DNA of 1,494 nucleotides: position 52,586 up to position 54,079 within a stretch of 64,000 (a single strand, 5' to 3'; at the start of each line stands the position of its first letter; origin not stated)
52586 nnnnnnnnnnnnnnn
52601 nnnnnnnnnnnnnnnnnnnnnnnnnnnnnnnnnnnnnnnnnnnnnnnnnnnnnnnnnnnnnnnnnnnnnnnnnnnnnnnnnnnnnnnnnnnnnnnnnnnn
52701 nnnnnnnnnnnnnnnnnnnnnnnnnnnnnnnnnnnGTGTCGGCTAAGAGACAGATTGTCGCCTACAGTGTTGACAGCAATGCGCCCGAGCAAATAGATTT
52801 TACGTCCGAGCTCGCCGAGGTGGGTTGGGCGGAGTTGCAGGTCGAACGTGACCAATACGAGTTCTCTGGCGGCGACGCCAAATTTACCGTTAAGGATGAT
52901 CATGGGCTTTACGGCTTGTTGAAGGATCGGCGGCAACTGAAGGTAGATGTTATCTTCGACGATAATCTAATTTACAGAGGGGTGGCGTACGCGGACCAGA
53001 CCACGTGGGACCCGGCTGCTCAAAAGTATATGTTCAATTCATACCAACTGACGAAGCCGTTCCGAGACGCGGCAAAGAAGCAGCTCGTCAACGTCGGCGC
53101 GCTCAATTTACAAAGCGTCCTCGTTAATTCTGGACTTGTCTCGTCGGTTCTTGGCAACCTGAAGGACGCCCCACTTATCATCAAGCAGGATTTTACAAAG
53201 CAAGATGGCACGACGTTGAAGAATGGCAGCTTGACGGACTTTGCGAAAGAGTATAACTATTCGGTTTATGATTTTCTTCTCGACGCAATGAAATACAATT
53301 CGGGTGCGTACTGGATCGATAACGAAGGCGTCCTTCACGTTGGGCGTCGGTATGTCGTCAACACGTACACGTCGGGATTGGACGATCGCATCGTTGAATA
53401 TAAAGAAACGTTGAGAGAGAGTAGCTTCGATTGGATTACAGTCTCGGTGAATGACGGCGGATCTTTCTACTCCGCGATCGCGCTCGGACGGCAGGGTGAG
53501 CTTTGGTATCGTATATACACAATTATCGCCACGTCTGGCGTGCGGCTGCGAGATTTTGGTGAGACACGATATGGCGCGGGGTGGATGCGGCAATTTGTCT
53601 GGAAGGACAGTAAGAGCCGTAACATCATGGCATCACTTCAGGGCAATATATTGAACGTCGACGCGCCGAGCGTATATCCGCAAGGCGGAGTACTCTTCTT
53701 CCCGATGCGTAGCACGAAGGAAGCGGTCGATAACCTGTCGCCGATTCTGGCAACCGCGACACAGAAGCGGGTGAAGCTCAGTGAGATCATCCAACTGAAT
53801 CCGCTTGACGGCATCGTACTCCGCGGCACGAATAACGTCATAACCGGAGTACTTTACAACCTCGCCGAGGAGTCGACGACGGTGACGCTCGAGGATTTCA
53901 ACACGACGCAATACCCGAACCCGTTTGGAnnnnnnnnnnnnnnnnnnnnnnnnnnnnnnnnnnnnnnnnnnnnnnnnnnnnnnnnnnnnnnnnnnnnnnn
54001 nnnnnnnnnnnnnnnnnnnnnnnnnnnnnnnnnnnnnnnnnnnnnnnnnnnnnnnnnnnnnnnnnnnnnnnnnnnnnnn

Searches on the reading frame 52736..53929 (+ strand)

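Call 4: search_protein_families(library=pfam, proteins=[window:52736-53929:+], max_evalue=0.1)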
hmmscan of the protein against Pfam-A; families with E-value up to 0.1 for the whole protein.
window:52736-53929:+ (398 aa): 0 families

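Call 5: search_protein_families(library=phrogs, proteins=[window:52736-53929:+], max_evalue=0.1)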
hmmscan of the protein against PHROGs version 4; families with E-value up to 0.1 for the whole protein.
window:52736-53929:+ (398 aa): 1 family
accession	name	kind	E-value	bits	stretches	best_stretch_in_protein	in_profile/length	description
phrog_19430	-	unknown function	0.082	14.4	0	194-222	15-43/119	-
